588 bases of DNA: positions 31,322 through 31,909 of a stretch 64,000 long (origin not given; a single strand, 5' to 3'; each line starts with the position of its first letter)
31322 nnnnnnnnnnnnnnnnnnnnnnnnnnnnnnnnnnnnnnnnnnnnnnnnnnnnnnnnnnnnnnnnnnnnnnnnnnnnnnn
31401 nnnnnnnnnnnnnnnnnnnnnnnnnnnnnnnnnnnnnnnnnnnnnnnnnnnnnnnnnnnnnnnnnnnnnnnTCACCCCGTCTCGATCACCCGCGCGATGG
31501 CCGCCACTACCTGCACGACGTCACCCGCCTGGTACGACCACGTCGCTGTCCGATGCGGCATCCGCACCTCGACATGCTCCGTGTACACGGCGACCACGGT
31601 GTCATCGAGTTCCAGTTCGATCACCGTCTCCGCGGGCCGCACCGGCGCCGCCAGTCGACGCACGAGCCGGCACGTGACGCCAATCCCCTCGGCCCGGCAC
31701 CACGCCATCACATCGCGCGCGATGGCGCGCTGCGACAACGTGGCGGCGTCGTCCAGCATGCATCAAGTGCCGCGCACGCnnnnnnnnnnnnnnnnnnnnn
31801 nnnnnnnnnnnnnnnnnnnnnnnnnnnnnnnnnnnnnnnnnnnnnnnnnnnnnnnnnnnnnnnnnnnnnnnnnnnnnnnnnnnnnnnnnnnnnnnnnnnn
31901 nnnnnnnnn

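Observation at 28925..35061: Repeated two-gene module of unknown function that abuts every 5'-truncated rhs core fragment: candidate cassette-mobility system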

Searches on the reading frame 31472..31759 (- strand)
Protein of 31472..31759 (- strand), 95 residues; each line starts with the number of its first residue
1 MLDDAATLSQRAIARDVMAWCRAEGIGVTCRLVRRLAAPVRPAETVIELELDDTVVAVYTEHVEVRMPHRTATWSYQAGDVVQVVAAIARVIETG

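Call 5: search_protein_families(library=pfam, max_evalue=0.1, proteins=[window:31472-31759:-])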
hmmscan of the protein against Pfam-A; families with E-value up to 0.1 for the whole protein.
window:31472-31759:- (95 aa): 0 families

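Call 6: search_protein_families(library=ncbifam, max_evalue=0.1, proteins=[window:31472-31759:-])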
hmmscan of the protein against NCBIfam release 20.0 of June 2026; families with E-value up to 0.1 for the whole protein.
window:31472-31759:- (95 aa): 0 families

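Call 10: find_homologous_proteins(query=window:31472-31759:-, max_evalue=0.001)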
Query window:31472-31759:- (95 aa): 6 proteins with E <= 0.001 among 21 candidates.
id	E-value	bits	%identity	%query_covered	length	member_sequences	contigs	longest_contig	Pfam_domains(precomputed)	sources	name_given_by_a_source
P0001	3.7e-53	195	100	100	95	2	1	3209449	-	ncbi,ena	-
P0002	2.3e-38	148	81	100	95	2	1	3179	-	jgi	jgi:hypothetical protein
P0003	1.4e-37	145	78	100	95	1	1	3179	-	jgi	jgi:hypothetical protein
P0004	2.8e-13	68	44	94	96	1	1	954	-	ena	-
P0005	4.9e-12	64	46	94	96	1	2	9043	-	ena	-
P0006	4.1e-9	55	39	94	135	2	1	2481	-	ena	-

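Call 12: find_encoding_contigs(protein=P0005, flank=10000, max_places=4)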
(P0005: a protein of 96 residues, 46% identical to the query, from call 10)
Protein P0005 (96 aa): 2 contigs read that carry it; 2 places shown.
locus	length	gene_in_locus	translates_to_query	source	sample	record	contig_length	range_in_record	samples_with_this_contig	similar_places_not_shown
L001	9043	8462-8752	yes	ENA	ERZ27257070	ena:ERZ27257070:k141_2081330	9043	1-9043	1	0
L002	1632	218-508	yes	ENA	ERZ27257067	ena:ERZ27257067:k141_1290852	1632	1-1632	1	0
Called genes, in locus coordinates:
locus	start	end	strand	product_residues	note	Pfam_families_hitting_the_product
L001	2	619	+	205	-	?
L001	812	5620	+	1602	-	PF05593:RHS_repeat (faint), PF25023:TEN_YD-shell (faint)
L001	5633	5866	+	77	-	-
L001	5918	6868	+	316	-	PF08291:Peptidase_M15_3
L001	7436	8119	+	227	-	-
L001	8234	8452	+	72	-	-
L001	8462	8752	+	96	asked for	-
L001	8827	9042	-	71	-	?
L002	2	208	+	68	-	?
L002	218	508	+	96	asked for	-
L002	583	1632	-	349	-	?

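Call 13: find_encoding_contigs(protein=P0002, flank=5000, max_places=4)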
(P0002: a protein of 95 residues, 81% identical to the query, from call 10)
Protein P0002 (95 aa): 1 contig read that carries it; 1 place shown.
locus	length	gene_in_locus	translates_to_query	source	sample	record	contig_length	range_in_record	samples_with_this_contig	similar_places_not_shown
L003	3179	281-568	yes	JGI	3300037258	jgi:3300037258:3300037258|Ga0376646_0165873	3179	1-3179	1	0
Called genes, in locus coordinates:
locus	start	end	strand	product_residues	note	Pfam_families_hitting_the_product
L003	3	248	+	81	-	?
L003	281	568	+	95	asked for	-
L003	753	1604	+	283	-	-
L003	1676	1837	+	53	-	-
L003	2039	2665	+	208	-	-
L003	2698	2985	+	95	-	-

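Call 14: find_encoding_contigs(protein=P0006, flank=5000, max_places=4)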
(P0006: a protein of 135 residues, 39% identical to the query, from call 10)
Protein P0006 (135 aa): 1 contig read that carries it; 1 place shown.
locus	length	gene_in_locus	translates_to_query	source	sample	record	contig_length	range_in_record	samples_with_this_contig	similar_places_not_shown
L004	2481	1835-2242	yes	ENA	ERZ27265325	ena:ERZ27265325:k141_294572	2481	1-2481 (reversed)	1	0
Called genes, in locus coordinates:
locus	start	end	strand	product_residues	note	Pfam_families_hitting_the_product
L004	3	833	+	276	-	?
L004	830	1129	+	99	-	-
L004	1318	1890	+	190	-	-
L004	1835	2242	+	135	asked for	-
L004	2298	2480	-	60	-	?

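Call 29: list_cluster_members(proteins=[P0001, P0007, P0009])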
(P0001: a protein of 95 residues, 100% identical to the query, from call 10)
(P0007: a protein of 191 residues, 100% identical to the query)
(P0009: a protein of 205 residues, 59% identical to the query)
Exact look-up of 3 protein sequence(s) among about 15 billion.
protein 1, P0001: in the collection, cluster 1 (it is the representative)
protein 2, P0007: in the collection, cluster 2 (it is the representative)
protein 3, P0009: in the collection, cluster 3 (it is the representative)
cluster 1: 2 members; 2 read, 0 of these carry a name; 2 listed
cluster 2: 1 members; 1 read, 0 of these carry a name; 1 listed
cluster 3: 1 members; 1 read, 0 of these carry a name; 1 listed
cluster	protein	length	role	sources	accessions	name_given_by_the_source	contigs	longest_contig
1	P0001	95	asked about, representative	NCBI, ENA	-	-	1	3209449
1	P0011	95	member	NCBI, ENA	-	-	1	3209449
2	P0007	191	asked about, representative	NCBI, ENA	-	-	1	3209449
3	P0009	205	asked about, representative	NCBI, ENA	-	-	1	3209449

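Call 31: find_related_loci(query=A2, collection=genome_contigs, flank=10000)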
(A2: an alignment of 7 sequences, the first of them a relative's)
Query A2 (95 aa) in genome_contigs; peptide patterns used: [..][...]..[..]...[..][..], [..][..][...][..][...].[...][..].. (x = any residue, [..] = any of these).
64 stretches matched a pattern; 2 encode a relative of the query (tblastn E <= 1e-3); 2 distinct loci.
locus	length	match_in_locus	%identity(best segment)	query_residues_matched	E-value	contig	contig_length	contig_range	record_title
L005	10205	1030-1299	41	7-95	4e-17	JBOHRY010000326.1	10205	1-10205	MAG: Gemmatimonadales bacterium isolate TC-S_metawrap_bin.215 k127_2705842, whole genome shotgun sequence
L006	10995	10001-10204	47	6-73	1e-14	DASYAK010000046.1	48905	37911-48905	MAG TPA_asm: Gemmatimonadales bacterium isolate SMAG_U4878 k141_4287993, whole genome shotgun sequence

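Call 32: predict_structure(alignment_id=A2)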
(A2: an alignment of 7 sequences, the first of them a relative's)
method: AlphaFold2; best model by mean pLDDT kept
length: 95 residues; sequences in the alignment: 7
mean_pLDDT: 85.1   pTM: 0.78
mean pLDDT of the five models: 85.1, 84.9, 68.1, 65.9, 65.0
residues with pLDDT >= 90: 45; 70-90: 38; 50-70: 12; < 50: 0
segments of 3 or more residues with pLDDT < 50: none
pLDDT, mean of each block of 10 residues (from residue 1): 75 92 88 66 79 91 92 89 92 87
secondary structure, 60 per line:
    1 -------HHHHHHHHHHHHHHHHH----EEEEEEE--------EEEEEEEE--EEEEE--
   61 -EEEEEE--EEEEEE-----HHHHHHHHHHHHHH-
elements in order: H8-24 E29-35 E44-51 E54-58 E62-67 E70-75 H81-94

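Call 37: fold_search(model_id=the predicted structure, library=pdb)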
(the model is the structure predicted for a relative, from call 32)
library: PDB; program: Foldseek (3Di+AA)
matches with E <= 10: 786; with E <= 0.001: 0
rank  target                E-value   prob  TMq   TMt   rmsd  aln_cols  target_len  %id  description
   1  3uuw_A                7.4e-02  0.60  0.36  0.13  11.5       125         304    6  1.63 Angstrom Resolution Crystal Structure of Dehydrogenase (MviM) from Clostridium difficile. (released 2011-12-21)
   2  3uuw_B                9.9e-02  0.57  0.35  0.12  11.6       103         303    9  1.63 Angstrom Resolution Crystal Structure of Dehydrogenase (MviM) from Clostridium difficile. (released 2011-12-21)
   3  8qqi_B                1.6e-01  0.35  0.30  0.09  15.8       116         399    9  E.coli DNA gyrase in complex with 217 bp substrate DNA and LEI-800 (released 2024-06-19)
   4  6mfs                  1.9e-01  0.44  0.33  0.11  12.4       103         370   14  Mouse talin1 residues 1-138 fused to residues 169-400 in complex with phosphatidylinositol 4,5-bisphosphate (PIP2) (released 2018-09-26)
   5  8qqs_D                1.9e-01  0.30  0.28  0.05  15.5       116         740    9  E. coli DNA gyrase bound to a linear part of a DNA minicircle (released 2024-04-10)
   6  2it9_A                1.9e-01  0.15  0.21  0.21  13.7        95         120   15  Crystal structure of a protein with unknown function from DUF155 family (YP_292156.1) from Prochlorococcus sp. NATL2A  (released 2006-11-28)
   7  5b3t_A                2.0e-01  0.38  0.37  0.14  10.0       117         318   10  Crystal structure of apo-form biliverdin reductase from Synechocystis sp. PCC 6803 (released 2017-02-15)
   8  8ro0_TF               2.1e-01  0.69  0.38  0.10   6.5        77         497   10  Structure of the C. elegans Intron Lariat Spliceosome primed for disassembly (ILS') (released 2024-08-07)
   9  3ivf                  2.1e-01  0.54  0.31  0.10  11.2        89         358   13  Crystal structure of the talin head FERM domain (released 2010-08-18)
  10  6rkw_B                2.4e-01  0.30  0.30  0.05  15.5       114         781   10  CryoEM structure of the complete E. coli DNA Gyrase complex bound to a 130 bp DNA duplex (released 2019-11-06)
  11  4kr1                  2.5e-01  0.41  0.36  0.18  10.3        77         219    9  Crystal structure of the kinetechore protein Iml3 from budding yeast (released 2013-12-18)
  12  5b3v_B                2.5e-01  0.21  0.29  0.12  12.2       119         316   13  Crystal structure of biliverdin reductase in complex with biliverdin and NADP+ from Synechocystis sp. PCC 6803 (released 2017-02-15)
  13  5jjd_A                2.7e-01  0.41  0.28  0.27  11.1        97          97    7  crystal structure of the ceramide transfer protein PH and START domain complex (released 2017-07-05)
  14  2it9_B                2.7e-01  0.12  0.21  0.18  14.0        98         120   14  Crystal structure of a protein with unknown function from DUF155 family (YP_292156.1) from Prochlorococcus sp. NATL2A  (released 2006-11-28)
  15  9bk6_A                2.7e-01  0.11  0.22  0.21  12.1       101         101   11  Structure of B10_CYTX binder-complex (released 2024-10-09)
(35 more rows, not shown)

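Call 38: search_protein_representatives(alignment_id=A2)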
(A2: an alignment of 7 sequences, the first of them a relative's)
Query: 7 sequences, 95 profile positions. Proteins with E-value up to 0.001 (for the whole library): 9; up to 1e-10: 4; up to 1e-30: 2. The best 9 are listed.
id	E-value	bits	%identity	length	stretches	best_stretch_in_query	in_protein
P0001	3.8e-46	171.6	-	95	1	1-95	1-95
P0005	1.8e-40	153.4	-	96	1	6-95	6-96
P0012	6.5e-21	90.7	-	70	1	27-95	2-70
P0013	2.2e-17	79.4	-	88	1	6-79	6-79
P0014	4.9e-10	55.8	-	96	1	6-95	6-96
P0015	1.9e-09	54.0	-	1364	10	26-66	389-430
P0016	1.7e-08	50.9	-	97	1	7-60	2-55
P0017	2.0e-06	44.3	-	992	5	18-42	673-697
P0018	1.3e-04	38.4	-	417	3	3-38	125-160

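Call 39: find_related_loci(query=A2, collection=metagenome_contigs, flank=10000)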
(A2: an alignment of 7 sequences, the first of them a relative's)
Query A2 (95 aa) in metagenome_contigs; peptide patterns used: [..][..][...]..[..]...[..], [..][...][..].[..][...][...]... (x = any residue, [..] = any of these).
80 stretches matched a pattern; 2 encode a relative of the query (tblastn E <= 1e-3); 2 distinct loci.
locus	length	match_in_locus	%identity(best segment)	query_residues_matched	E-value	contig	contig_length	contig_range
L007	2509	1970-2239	39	7-95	4e-17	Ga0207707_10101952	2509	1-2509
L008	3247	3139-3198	65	7-26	2e-6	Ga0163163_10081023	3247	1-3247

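Call 43: search_solved_structures(query=A2, max_evalue=10)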
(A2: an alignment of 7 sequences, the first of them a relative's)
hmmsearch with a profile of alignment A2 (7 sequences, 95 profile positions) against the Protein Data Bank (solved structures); distinct sequences matched with E-value up to 10: 3.
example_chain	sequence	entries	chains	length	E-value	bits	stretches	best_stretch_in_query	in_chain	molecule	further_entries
4bkg_A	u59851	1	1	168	0.55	14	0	16-56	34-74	SMALL UBIQUITIN-RELATED MODIFIER 2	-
5jsc_A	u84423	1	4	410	0.87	13.3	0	11-24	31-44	Putative acyl-CoA dehydrogenase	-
6ijk_A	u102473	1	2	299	1.7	12.4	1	10-45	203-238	Enoyl-CoA hydratase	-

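Call 45: search_protein_families(library=padloc, max_evalue=1, proteins=[P0001, P0005, P0014, L001:7409-8119:+, L005:323-976:+])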
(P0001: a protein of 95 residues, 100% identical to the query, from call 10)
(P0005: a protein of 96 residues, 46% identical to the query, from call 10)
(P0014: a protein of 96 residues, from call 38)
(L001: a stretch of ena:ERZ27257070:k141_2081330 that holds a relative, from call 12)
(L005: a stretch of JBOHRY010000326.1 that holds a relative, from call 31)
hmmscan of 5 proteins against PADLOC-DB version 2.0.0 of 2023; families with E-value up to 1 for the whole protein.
P0001 (95 aa): 0 families

P0005 (96 aa): 0 families

P0014 (96 aa): 1 family
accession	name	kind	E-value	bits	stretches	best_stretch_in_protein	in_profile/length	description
PDLC01744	Cas1e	-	0.026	11.7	1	31-92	61-122/306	-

L001:7409-8119:+ (236 aa): 0 families

L005:323-976:+ (217 aa): 0 families

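Call 46: search_protein_families(library=phrogs, max_evalue=1, proteins=[P0001, P0005, P0014, L001:7409-8119:+, L005:323-976:+])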
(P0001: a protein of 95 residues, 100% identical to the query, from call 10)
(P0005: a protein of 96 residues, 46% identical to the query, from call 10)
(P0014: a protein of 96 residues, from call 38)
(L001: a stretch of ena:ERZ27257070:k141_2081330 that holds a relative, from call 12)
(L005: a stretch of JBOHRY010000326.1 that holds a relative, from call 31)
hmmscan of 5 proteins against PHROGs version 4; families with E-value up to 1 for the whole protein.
P0001 (95 aa): 2 families
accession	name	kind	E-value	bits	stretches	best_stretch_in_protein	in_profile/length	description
phrog_21792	-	unknown function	0.053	14.5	1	52-84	21-52/68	-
phrog_17075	-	unknown function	0.16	12.7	1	54-70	2-18/48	-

P0005 (96 aa): 0 families

P0014 (96 aa): 2 families
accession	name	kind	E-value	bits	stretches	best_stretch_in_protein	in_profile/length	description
phrog_19259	-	unknown function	0.13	13.2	1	45-78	15-46/56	-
phrog_33080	-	unknown function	0.18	13.2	1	31-57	40-66/93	-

L001:7409-8119:+ (236 aa): 0 families

L005:323-976:+ (217 aa): 0 families

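Call 55: search_protein_families(library=pfam, max_evalue=1, proteins=[L001:8234-8452:+, L001:5633-5866:+, L004:791-1129:+])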
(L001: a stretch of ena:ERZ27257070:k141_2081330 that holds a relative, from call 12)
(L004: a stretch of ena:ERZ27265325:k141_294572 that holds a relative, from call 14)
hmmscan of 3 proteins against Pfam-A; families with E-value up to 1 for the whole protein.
L001:8234-8452:+ (72 aa): 0 families

L001:5633-5866:+ (77 aa): 0 families

L004:791-1129:+ (112 aa): 1 family
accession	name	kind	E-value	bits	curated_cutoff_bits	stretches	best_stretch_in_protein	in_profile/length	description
PF06782.17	UPF0236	-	0.12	11.6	24.3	1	16-102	146-229/400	Uncharacterised protein family (UPF0236)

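Call 68: fold_search(model_id=the predicted structure, library=viral)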
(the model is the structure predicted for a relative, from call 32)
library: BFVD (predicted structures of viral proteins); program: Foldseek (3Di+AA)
matches with E <= 10: 1436; with E <= 0.001: 1
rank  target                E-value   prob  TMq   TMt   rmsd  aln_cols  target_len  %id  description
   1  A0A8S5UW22            8.1e-04  1.00  0.49  0.48   4.8        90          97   18  Uncharacterized protein [Siphoviridae sp. ctgaU3]
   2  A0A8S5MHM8            3.5e-03  1.00  0.53  0.50   4.7        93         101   12  Uncharacterized protein [Siphoviridae sp. ctvyM23]
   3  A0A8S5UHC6            1.1e-02  1.00  0.54  0.60   4.0        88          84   15  Lsm C-terminal [Siphoviridae sp. ct0eR1]
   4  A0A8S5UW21            1.2e-02  1.00  0.62  0.61   6.2        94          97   12  Uncharacterized protein [Siphoviridae sp. ctgaU3]
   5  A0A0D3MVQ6            1.4e-02  1.00  0.50  0.62   3.8        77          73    8  Uncharacterized protein [Staphylococcus phage vB_SepM_ phiIPLA-C1C]
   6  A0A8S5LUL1            1.6e-02  0.96  0.40  0.39   5.6        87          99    7  Uncharacterized protein [Myoviridae sp. ctwmI4]
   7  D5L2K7                2.0e-02  0.96  0.43  0.29  15.8       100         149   13  Hypothetical membrane protein [uncultured virus]
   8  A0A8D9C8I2            2.1e-02  0.98  0.47  0.34  11.8        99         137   10  Uncharacterized protein [uncultured marine phage]
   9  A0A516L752            2.1e-02  0.93  0.36  0.40  10.0        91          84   11  (no name in the UniProt tables at hand)
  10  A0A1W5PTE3            2.4e-02  0.93  0.42  0.25  11.0       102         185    8  (no name in the UniProt tables at hand)
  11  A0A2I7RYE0            3.4e-02  0.99  0.52  0.10   4.3        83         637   14  (no name in the UniProt tables at hand)
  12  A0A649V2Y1            3.6e-02  0.97  0.46  0.42   5.9        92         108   13  (no name in the UniProt tables at hand)
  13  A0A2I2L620            4.1e-02  0.97  0.50  0.40   6.7       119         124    6  Uncharacterized protein [Orpheovirus IHUMI-LCC2]
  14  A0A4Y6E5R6            4.6e-02  0.89  0.33  0.31   7.6        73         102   14  (no name in the UniProt tables at hand)
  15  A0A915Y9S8            5.1e-02  0.90  0.43  0.36   5.1        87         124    6  (no name in the UniProt tables at hand)
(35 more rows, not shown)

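Call 76: search_protein_families(library=pfam, alignment_id=A2, max_evalue=5)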
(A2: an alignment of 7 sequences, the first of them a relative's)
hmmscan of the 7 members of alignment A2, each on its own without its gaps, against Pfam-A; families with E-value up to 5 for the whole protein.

A. member 1, P0001 (95 aa): 0 families

B. families by the number of members that match (of 7 scanned): 0 families

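Call 78: search_protein_families(library=pfam, max_evalue=0.01, proteins=[L006:8597-9211:+, L001:4901-5620:+])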
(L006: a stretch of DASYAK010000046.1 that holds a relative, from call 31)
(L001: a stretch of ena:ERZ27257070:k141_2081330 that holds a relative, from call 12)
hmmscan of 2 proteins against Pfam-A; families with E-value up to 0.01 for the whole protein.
L006:8597-9211:+ (204 aa): 0 families

L001:4901-5620:+ (239 aa): 0 families

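Call 80: find_related_loci(query=A2, collection=viral_contigs, flank=5000)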
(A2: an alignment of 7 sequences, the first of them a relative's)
Query A2 (95 aa) in viral_contigs; peptide patterns used: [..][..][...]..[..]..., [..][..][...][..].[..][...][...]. (x = any residue, [..] = any of these).
29 stretches matched a pattern, but none encodes a relative of the query by tblastn (E <= 1e-3).

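Call 82: search_dna_similar(query=P0001, collection=plasmids, mode=protein, max_evalue=0.001, max_rows=10)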
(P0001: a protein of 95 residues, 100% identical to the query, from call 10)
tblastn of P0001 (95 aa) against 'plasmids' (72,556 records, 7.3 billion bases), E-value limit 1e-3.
No match.
